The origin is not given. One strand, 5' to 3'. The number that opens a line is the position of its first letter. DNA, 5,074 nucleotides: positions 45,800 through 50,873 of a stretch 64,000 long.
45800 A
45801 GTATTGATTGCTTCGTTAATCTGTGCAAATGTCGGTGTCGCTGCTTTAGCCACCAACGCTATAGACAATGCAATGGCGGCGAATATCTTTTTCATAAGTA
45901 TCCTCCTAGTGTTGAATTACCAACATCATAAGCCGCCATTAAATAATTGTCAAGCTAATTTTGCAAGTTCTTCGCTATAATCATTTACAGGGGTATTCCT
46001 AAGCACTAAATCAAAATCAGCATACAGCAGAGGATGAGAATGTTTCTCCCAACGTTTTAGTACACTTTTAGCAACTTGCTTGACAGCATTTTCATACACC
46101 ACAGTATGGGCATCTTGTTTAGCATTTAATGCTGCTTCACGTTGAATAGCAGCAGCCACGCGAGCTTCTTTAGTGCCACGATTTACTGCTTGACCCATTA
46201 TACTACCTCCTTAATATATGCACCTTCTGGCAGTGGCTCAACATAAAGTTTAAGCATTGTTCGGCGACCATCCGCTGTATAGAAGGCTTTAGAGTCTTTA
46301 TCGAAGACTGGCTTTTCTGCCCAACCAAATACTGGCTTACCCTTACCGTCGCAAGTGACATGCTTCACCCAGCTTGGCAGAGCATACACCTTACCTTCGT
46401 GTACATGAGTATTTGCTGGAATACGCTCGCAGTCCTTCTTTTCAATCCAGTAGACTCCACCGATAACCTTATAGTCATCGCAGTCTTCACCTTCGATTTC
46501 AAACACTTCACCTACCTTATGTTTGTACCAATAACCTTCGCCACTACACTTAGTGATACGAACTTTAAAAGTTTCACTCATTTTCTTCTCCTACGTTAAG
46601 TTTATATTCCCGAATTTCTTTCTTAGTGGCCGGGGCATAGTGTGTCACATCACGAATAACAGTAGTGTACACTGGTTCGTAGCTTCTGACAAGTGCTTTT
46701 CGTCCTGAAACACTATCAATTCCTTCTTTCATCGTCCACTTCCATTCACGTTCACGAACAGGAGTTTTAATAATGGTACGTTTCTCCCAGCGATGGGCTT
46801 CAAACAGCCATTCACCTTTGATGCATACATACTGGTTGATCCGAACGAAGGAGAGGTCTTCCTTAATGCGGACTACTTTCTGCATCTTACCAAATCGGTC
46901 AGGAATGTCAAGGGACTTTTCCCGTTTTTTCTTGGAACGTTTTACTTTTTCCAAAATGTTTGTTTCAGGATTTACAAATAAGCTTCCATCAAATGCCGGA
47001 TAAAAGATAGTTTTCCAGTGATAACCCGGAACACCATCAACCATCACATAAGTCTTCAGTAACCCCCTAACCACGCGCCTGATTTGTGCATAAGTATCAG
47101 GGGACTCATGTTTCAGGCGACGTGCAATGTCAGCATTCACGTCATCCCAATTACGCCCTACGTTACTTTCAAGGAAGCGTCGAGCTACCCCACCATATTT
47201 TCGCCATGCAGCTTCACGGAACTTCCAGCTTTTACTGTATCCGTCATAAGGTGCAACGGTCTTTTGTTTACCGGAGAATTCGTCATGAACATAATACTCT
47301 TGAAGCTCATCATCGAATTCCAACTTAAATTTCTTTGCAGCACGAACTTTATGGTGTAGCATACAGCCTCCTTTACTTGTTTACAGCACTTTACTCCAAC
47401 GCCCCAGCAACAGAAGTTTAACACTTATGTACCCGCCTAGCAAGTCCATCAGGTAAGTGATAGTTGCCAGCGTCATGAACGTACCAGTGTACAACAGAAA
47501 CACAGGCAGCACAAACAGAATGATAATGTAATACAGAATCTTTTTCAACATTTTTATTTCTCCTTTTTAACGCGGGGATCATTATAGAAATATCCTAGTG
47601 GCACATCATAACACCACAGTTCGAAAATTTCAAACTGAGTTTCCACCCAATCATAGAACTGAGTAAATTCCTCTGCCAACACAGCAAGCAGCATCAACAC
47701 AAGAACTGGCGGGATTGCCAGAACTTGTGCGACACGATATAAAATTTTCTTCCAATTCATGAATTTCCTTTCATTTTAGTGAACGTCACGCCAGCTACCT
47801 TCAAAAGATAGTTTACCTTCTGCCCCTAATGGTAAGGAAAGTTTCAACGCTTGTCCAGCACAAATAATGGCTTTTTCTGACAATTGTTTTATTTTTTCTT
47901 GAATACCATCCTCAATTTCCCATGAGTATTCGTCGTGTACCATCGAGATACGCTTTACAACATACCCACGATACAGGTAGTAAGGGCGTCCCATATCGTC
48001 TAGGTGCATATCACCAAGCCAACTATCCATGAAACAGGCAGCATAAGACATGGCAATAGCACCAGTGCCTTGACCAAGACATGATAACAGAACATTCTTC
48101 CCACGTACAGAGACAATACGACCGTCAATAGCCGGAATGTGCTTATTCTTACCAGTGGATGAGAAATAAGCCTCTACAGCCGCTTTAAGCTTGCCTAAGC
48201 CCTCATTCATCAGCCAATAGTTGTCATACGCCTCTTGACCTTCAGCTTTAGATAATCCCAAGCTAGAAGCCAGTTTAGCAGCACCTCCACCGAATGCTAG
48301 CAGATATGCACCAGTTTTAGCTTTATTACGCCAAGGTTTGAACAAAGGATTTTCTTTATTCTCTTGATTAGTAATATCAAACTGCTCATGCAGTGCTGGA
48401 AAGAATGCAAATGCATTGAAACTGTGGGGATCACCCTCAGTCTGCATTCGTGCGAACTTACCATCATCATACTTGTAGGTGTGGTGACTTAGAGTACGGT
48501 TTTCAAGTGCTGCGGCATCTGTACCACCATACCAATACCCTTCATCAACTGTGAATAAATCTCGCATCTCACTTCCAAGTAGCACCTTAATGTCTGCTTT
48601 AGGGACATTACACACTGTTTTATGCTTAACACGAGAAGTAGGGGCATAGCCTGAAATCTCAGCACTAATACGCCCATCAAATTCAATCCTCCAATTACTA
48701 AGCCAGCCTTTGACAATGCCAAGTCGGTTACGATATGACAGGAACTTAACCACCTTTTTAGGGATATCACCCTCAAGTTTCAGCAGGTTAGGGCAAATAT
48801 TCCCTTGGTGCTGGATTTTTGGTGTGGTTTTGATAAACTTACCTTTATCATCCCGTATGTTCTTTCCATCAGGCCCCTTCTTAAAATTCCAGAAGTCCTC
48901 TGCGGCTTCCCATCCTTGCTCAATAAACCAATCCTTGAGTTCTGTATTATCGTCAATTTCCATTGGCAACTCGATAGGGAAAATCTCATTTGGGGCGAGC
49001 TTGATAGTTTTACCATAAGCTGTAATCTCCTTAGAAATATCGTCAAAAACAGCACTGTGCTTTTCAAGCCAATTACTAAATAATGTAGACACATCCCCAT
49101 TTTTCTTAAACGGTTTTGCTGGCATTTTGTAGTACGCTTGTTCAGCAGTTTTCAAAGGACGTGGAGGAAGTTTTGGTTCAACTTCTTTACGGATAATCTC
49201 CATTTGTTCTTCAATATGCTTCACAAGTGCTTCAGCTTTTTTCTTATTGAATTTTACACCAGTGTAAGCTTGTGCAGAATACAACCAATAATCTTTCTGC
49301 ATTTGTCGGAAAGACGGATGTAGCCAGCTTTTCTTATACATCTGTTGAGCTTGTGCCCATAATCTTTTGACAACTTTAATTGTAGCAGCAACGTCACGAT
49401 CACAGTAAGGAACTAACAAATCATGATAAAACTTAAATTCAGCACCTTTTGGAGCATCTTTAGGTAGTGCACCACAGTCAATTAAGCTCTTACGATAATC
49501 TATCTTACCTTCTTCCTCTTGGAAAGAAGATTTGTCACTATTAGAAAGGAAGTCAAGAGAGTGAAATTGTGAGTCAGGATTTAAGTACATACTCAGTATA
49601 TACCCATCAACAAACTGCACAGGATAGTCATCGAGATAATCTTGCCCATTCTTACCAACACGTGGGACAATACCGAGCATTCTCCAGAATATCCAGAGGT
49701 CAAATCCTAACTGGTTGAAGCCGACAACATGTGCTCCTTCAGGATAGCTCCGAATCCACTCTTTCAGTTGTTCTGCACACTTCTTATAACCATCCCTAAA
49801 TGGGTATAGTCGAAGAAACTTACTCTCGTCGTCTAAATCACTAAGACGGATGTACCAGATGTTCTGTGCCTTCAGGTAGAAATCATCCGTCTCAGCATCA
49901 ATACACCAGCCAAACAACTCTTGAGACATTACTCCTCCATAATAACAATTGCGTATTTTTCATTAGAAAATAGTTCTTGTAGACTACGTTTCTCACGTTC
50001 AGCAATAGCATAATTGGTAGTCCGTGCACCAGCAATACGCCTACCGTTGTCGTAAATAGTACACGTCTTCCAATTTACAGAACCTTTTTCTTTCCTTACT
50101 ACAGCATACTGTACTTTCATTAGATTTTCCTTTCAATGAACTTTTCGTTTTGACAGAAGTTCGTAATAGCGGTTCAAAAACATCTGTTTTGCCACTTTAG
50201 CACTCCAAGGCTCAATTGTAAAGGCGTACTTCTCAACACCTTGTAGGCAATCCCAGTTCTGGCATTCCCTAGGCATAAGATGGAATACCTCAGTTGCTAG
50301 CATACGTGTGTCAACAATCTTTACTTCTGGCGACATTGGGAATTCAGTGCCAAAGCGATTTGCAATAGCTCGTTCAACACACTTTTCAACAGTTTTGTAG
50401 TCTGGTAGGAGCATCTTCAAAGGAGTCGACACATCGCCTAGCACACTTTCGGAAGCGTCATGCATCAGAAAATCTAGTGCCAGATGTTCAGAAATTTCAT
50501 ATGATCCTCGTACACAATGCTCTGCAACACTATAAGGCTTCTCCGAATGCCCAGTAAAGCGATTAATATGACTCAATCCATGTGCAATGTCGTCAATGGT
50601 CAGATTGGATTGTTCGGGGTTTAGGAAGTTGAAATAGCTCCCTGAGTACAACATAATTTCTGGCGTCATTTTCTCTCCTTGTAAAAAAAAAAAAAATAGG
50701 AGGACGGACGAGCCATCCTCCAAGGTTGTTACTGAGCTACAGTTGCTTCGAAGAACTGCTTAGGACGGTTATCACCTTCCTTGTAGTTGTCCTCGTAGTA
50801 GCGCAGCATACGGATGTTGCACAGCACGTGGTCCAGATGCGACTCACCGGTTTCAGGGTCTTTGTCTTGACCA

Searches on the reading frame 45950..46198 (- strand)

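Call 55: search_protein_families(library=phrogs, proteins=[window:45950-46198:-], max_evalue=0.001)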
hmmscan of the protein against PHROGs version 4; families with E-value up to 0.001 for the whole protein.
window:45950-46198:- (82 aa): 1 family
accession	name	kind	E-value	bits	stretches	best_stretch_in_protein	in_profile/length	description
phrog_35223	-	unknown function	5.7e-05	24.5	1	1-29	1-29/74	-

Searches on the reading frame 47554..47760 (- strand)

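Call 55: search_protein_families(library=phrogs, proteins=[window:47554-47760:-], max_evalue=0.001)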
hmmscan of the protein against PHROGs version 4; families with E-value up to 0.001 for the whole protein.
window:47554-47760:- (68 aa): 1 family
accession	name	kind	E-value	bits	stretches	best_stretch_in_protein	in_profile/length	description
phrog_19085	-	unknown function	0.0002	22.6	1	5-67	19-81/130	-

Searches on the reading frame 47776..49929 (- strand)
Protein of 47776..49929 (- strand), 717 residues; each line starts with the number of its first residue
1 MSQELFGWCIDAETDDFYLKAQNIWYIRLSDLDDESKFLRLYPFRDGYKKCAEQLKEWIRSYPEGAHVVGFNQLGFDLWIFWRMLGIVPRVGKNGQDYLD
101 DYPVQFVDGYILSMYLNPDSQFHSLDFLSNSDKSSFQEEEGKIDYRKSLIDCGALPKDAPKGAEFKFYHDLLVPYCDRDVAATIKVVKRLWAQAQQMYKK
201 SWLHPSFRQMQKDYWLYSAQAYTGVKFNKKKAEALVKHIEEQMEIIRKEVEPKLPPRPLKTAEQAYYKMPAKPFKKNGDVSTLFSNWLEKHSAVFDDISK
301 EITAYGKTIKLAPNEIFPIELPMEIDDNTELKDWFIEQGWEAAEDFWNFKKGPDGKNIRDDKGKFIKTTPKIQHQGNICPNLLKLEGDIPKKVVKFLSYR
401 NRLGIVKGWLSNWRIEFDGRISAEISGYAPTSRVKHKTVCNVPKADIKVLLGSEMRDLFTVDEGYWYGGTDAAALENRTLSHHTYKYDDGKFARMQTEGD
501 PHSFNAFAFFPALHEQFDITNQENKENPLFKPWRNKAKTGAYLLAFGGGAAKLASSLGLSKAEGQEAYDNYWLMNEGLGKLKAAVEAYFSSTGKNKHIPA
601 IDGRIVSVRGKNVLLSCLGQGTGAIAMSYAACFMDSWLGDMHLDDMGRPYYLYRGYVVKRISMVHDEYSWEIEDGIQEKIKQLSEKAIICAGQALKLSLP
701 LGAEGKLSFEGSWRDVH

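Call 29: search_protein_families(library=phrogs, proteins=[window:47776-49929:-], max_evalue=0.00001)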
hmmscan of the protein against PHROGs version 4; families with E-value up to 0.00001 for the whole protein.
window:47776-49929:- (717 aa): 5 families
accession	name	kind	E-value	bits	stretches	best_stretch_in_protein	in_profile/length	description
phrog_17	-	DNA, RNA and nucleotide metabolism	3.4e-72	245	1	10-715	675-1232/1445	DNA polymerase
phrog_15971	-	DNA, RNA and nucleotide metabolism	1.6e-25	91.1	1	388-717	89-376/376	DNA polymerase I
phrog_8888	-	DNA, RNA and nucleotide metabolism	9.2e-17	63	1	455-681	1-213/295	DNA polymerase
phrog_6375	-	DNA, RNA and nucleotide metabolism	1.1e-11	46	1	546-717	2-204/204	DNA polymerase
phrog_2573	-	DNA, RNA and nucleotide metabolism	1e-07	32.5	1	470-574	22-126/336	DNA polymerase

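Call 32: search_dna_similar(query=window:47776-49929:-, collection=phages, mode=protein, max_rows=15)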
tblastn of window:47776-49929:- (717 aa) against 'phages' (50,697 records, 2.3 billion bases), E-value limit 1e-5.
Records with a match: 1189; places in all: 1189; records where one place covers at least 80% of the query: 137.
Best place of each record, by identity: <60% 1189.
By first word of the organism name: Escherichia 297; Pseudomonas 274; Vibrio 170; Klebsiella 50; Acinetobacter 40; Erwinia 37; Salmonella 35; Yersinia 34; Aeromonas 24; Campylobacter 21; and 45 more.
By host as written in the record: - 205; Escherichia coli 116; Pseudomonas aeruginosa 78; Escherichia coli K-12 MG1655 32; Pseudomonas aeruginosa PAO1 28; Campylobacter jejuni 20; Escherichia coli K-12 19; Vibrio cholerae 19; and 313 more.
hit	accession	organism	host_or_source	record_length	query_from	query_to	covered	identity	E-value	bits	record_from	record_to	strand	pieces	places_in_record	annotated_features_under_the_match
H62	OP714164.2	Pseudomonas phage vB_PsaM_M1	Pseudomonas sp. ZM01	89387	7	717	99%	44.6%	8e-173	555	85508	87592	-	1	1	DNA polymerase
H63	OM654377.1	Pseudaeromonas phage vB_PpeM_ KLEP7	Pseudaeromonas pectinilytica strain ...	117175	24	643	86%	29.6%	2e-44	178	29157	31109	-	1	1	DNA polymerase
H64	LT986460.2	Pseudomonas phage GP100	-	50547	60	717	92%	26.2%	2e-21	106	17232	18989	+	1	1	DNA Polymerase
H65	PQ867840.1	phage KZY1-k141_1027853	Crassostrea hongkongensis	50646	21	717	97%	24.6%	2e-21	106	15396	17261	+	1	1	DNA polymerase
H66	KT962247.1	Cellulophaga phage phi17:2_18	Cellulophaga baltica #18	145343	24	634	82%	29.2%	6e-21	195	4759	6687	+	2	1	DNA polymerase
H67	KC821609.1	Cellulophaga phage phi17:2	Cellulophaga baltica #17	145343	24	634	82%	29.2%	6e-21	195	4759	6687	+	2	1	DNA polymerase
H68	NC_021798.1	Cellulophaga phage phi17:2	Cellulophaga baltica #17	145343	24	634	82%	29.2%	6e-21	195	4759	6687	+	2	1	DNA polymerase I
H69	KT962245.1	Cellulophaga phage phi4:1_13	Cellulophaga baltica #13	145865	24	634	82%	29.2%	6e-21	195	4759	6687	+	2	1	DNA polymerase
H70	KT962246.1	Cellulophaga phage phi4:1_18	Cellulophaga baltica #18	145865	24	634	82%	29.2%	6e-21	195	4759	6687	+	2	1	DNA polymerase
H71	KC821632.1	Cellulophaga phage phi4:1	Cellulophaga baltica #4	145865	24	634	82%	29.2%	6e-21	195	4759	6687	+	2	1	DNA polymerase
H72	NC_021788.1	Cellulophaga phage phi4:1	Cellulophaga baltica #4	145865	24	634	82%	29.2%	6e-21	195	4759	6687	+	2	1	DNA polymerase I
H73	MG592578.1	Vibrio phage 1.208.B._10N.222.52.A7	Vibrio splendidus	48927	9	717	99%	24.2%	2e-37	157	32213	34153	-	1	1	DNA-directed DNA polymerase, family A, palm domain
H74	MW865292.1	Vibrio phage 172P1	Vibrio crassostreae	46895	9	717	99%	24.0%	3e-36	153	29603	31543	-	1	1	POLAc domain-containing protein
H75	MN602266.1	Bacteriophage DSS3_VP1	-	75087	9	696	96%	24.7%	9e-13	78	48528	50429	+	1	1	DNA polymerase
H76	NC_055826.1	Bacteriophage DSS3_VP1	-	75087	9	696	96%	24.7%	9e-13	78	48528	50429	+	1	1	DNA polymerase I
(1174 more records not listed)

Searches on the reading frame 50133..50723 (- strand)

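Call 30: search_protein_families(library=phrogs, proteins=[window:50133-50723:-], max_evalue=0.00001)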
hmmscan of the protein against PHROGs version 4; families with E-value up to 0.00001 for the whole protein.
window:50133-50723:- (196 aa): 5 families
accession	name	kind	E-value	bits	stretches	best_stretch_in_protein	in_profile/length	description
phrog_318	-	other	3.2e-70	238.1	1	17-194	94-272/296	deoxyribonucleoside 5' monophosphate phosphatase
phrog_8467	-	other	4.6e-61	206.9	1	17-192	19-194/195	deoxyribonucleoside 5' monophosphate phosphatase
phrog_20276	-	unknown function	7.1e-25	88.4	1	26-120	7-101/103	-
phrog_6402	-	other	7.1e-23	82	1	87-194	1-109/111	deoxyribonucleoside 5' monophosphate phosphatase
phrog_21461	-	other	1.1e-09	38.7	1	26-70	7-51/52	phosphohydrolase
